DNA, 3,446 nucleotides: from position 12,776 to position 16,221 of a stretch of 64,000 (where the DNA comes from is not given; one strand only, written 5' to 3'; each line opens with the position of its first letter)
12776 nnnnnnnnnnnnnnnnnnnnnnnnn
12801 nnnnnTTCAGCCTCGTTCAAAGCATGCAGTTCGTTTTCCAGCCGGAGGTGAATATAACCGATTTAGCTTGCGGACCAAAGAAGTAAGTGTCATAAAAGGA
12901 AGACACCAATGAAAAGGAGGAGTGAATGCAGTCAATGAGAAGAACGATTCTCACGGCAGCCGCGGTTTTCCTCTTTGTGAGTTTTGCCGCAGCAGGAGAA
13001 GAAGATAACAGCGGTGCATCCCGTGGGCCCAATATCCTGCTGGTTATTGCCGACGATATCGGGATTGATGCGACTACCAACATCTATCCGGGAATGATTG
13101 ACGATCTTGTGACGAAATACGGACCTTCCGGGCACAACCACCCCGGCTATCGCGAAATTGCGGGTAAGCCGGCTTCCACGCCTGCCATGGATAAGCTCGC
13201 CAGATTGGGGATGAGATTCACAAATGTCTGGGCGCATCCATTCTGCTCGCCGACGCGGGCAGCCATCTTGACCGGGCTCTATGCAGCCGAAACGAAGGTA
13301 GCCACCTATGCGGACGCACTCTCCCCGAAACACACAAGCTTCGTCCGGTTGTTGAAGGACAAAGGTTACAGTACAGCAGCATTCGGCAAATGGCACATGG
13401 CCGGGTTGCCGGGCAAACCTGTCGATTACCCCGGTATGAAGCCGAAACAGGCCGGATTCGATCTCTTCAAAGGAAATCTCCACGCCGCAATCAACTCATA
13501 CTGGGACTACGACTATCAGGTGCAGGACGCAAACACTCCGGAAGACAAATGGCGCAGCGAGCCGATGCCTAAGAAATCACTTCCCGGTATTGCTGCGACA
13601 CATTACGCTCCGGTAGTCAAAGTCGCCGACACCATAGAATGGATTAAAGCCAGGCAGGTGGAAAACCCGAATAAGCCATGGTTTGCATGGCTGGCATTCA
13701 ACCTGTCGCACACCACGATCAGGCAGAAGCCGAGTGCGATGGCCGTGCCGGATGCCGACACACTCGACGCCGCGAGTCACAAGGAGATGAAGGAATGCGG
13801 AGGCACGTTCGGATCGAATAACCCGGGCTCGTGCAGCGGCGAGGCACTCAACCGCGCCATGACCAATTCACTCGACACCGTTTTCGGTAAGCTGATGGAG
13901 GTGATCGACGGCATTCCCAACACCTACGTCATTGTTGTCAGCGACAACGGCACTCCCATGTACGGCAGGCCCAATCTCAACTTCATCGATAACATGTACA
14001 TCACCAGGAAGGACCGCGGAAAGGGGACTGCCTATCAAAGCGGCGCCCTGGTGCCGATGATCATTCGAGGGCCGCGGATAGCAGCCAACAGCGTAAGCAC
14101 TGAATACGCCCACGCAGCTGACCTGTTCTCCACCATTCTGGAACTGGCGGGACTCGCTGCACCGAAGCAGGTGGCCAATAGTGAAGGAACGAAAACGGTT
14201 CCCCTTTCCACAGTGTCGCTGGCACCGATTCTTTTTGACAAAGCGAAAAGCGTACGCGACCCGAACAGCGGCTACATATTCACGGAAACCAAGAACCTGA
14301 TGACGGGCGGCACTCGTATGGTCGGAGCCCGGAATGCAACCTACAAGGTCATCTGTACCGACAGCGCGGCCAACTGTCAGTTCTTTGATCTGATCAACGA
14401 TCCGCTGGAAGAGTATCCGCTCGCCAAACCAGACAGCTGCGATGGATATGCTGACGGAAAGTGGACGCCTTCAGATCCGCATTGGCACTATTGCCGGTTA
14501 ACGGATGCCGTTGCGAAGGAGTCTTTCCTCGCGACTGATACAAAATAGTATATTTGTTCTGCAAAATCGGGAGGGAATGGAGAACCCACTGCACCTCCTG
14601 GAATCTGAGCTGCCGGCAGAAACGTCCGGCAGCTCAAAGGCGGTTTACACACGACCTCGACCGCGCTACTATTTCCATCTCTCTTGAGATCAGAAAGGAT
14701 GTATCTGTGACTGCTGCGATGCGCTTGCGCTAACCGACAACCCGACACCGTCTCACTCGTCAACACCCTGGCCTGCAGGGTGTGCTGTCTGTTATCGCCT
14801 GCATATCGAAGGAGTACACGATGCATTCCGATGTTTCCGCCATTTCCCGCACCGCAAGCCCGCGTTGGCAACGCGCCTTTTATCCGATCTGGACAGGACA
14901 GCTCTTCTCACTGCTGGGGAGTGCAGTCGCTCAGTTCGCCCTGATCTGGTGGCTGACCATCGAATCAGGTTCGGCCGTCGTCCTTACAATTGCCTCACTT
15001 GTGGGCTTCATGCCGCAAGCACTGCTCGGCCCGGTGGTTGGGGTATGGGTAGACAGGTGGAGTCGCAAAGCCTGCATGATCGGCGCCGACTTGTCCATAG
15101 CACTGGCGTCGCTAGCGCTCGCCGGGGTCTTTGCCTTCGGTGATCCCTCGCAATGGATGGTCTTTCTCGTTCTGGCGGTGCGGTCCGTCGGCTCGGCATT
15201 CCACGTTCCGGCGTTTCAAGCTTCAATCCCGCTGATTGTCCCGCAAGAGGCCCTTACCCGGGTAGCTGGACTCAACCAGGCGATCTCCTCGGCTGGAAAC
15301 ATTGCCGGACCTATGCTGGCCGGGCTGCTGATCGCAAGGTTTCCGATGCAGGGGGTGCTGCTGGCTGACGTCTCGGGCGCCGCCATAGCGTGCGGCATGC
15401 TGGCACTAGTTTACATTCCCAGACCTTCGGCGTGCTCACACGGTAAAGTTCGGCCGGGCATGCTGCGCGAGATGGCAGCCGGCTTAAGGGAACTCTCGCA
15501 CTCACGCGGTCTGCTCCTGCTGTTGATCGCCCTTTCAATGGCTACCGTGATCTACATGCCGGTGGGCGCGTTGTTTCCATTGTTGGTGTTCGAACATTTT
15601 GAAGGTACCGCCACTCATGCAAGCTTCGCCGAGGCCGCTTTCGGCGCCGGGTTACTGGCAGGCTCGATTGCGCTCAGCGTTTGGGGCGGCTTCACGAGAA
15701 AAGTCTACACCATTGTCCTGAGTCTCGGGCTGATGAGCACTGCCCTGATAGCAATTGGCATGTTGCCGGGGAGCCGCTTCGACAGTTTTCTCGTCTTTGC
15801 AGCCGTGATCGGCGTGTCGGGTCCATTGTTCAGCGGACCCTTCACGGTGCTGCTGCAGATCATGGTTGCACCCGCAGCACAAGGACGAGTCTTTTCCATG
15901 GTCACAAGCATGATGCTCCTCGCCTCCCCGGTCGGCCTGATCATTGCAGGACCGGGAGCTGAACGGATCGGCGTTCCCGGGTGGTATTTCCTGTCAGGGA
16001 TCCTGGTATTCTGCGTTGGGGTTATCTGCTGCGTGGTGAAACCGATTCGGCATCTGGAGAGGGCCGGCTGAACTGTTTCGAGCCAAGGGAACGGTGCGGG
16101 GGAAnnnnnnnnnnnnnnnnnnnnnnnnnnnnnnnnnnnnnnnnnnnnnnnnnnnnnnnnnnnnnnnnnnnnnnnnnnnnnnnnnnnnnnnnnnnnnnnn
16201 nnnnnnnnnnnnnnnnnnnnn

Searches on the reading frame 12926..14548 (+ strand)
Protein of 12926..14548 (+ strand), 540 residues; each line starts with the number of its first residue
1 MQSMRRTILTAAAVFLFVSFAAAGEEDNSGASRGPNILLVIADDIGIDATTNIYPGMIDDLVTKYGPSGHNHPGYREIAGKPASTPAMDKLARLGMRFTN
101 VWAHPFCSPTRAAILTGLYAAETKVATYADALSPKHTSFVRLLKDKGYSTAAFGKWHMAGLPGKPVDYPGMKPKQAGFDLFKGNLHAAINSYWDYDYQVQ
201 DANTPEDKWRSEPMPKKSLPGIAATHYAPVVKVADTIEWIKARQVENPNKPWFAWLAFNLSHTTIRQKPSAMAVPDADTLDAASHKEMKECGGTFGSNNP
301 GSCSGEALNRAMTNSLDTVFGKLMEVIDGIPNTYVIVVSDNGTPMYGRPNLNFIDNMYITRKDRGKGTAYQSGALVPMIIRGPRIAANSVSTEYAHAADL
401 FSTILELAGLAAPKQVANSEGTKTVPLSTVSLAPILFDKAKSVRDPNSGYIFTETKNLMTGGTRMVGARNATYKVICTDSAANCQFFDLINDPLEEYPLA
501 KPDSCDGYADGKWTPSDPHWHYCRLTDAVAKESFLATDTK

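Call 10: search_protein_families(library=pfam, proteins=[window:12926-14548:+], max_evalue=0.001)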
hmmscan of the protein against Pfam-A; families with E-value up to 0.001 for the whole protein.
window:12926-14548:+ (540 aa): 2 families
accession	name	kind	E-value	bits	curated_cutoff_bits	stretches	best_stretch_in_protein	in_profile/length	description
PF00884.28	Sulfatase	-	6.1e-37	128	25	1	35-409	1-300/301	Sulfatase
PF16347.10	SGSH_C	-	4.2e-05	24.2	29.3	1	369-495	11-127/154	N-sulphoglucosamine sulphohydrolase, C-terminal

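Call 16: search_protein_families(library=ncbifam, proteins=[window:12926-14548:+], max_evalue=0.001)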
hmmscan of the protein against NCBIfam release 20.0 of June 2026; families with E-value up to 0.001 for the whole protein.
window:12926-14548:+ (540 aa): 4 families
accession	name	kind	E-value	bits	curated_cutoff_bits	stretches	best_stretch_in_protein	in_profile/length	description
TIGR03417.1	chol_sulfatase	equivalog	5.3e-20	71.8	433.45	2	82-160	26-105/500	choline-sulfatase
NF010322.0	PRK13759.1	equivalog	4.4e-19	68.3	481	2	83-158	30-107/486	arylsulfatase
NF045661.1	HdlasePehA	equivalog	1.7e-12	46.8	900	1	83-154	26-98/506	phosphoric/sulfuric ester hydrolase PehA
NF052527.1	Mn_arylsulf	exception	1.3e-11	44.1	850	1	83-158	26-103/479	manganese-dependent arylsulfatase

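Call 64: search_solved_structures(query=window:12926-14548:+, max_evalue=0.00001)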
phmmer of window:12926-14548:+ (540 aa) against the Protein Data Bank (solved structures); distinct sequences matched with E-value up to 0.00001: 62 (the best 60 are shown).
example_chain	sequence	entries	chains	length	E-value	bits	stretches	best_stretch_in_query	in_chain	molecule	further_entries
9fo1_A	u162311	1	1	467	1.3e-22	83.6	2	84-165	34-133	k-carrageenan sulfatase S1_16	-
6bia_A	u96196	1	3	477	7.5e-22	81.1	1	80-276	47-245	Sulfatase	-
7oza_AAA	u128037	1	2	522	4.3e-21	78.6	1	301-428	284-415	Putative secreted sulfatase ydeN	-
6uss_A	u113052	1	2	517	5e-21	78.4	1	303-428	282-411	Sulfatase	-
6b0j_A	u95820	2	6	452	8.8e-20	74.2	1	80-276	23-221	Iota-carrageenan sulfatase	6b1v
6b0k_A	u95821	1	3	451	1e-19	74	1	80-276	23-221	Iota-carrageenan sulfatase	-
9s8a_A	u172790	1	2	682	8.4e-18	67.7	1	83-264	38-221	Sulfatase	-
9s8x_A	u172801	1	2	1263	8.4e-18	67.7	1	81-267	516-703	Sulfatase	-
9hh3_A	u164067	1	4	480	3e-17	65.9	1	83-413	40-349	Sulfatase, family S1-19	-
9hh2_A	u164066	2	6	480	7.9e-16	61.2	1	83-413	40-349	Sulfatase, family S1-19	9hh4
6ust_A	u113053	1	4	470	1.3e-15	60.5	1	83-428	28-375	N-acetylgalactosamine 6-sulfate sulfatase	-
2qzu_A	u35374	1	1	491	1.8e-15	60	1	79-499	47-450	Putative sulfatase yidJ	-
8eg3_A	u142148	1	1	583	2.4e-15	59.6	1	80-183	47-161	Steryl-sulfatase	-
7stt_A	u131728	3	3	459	3.6e-15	59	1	84-158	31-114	N-acetylgalactosamine-6-sulfatase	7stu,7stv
9ihk_D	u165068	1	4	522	1.2e-14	57.3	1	82-411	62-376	Sulfatase_S1_30A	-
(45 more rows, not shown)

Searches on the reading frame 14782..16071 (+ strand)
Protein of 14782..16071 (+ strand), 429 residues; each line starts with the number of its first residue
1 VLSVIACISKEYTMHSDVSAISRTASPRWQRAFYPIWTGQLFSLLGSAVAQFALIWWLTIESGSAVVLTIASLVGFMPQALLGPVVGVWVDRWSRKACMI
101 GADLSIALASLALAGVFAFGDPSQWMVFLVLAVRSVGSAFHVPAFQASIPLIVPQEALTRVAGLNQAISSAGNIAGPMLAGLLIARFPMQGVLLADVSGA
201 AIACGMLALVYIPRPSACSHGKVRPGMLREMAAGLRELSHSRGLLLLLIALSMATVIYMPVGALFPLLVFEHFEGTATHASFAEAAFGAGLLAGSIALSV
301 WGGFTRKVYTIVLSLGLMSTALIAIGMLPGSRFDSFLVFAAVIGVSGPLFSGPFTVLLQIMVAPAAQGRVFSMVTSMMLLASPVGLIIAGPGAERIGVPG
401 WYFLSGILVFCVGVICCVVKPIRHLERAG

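Call 10: search_protein_families(library=pfam, proteins=[window:14782-16071:+], max_evalue=0.001)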
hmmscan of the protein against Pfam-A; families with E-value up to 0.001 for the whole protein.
window:14782-16071:+ (429 aa): 2 families
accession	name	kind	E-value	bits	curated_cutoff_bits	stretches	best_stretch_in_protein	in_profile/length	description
PF07690.21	MFS_1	-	1.5e-29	103.5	33.4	2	36-385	1-346/347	Major Facilitator Superfamily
PF05977.19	MFS_3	-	1.4e-16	60.5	27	1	25-420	4-394/524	Transmembrane secretion effector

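Call 16: search_protein_families(library=ncbifam, proteins=[window:14782-16071:+], max_evalue=0.001)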
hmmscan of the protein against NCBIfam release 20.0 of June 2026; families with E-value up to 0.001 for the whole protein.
window:14782-16071:+ (429 aa): 12 families
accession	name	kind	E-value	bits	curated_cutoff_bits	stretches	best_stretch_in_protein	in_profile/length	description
NF000245.1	macrolide_MefA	exception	1e-104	350.8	675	1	28-426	6-403/405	macrolide efflux MFS transporter Mef(A)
NF000051.1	macrolide_MefB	exception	6.8e-90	301.9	800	1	28-419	6-395/409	macrolide efflux MFS transporter Mef(B)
TIGR00900.1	2A0121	subfamily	1.6e-77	261.4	319.6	1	33-397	1-364/364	H+ Antiporter protein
NF000246.1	macrolide_MefC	exception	9.1e-74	248.9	870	1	28-420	5-396/407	macrolide efflux MFS transporter Mef(C)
NF000154.1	macrolide_MefEN2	exception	9.9e-65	219.4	800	1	29-426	4-398/401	macrolide efflux MFS transporter Mef(En2)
NF052575.1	MFS_efflux_Tap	equivalog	9.6e-18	64.4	625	1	36-425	9-400/401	multidrug efflux MFS transporter Tap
NF012178.0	tet_MFS_V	exception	3.6e-17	62.6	640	1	85-420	62-398/409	tetracycline efflux MFS transporter Tet(V)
NF007792.0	PRK10489.1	equivalog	5e-13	48.8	324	1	73-426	62-406/419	enterobactin transporter EntS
NF006386.0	PRK08633.1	equivalog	6.5e-13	47.3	1221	1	64-394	45-384/1147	acyl-[ACP]--phospholipid O-acyltransferase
NF005291.0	PRK06814.1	equivalog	6.1e-08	31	1349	1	30-322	10-305/1140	acyl-[ACP]--phospholipid O-acyltransferase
TIGR00880.1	2_A_01_02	superfamily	2e-07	31.2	131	1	79-204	11-133/141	multidrug resistance protein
NF041056.1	ryptide_ex_MFS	equivalog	6.1e-06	25.6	575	1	126-411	99-379/392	ryptide export MFS transporter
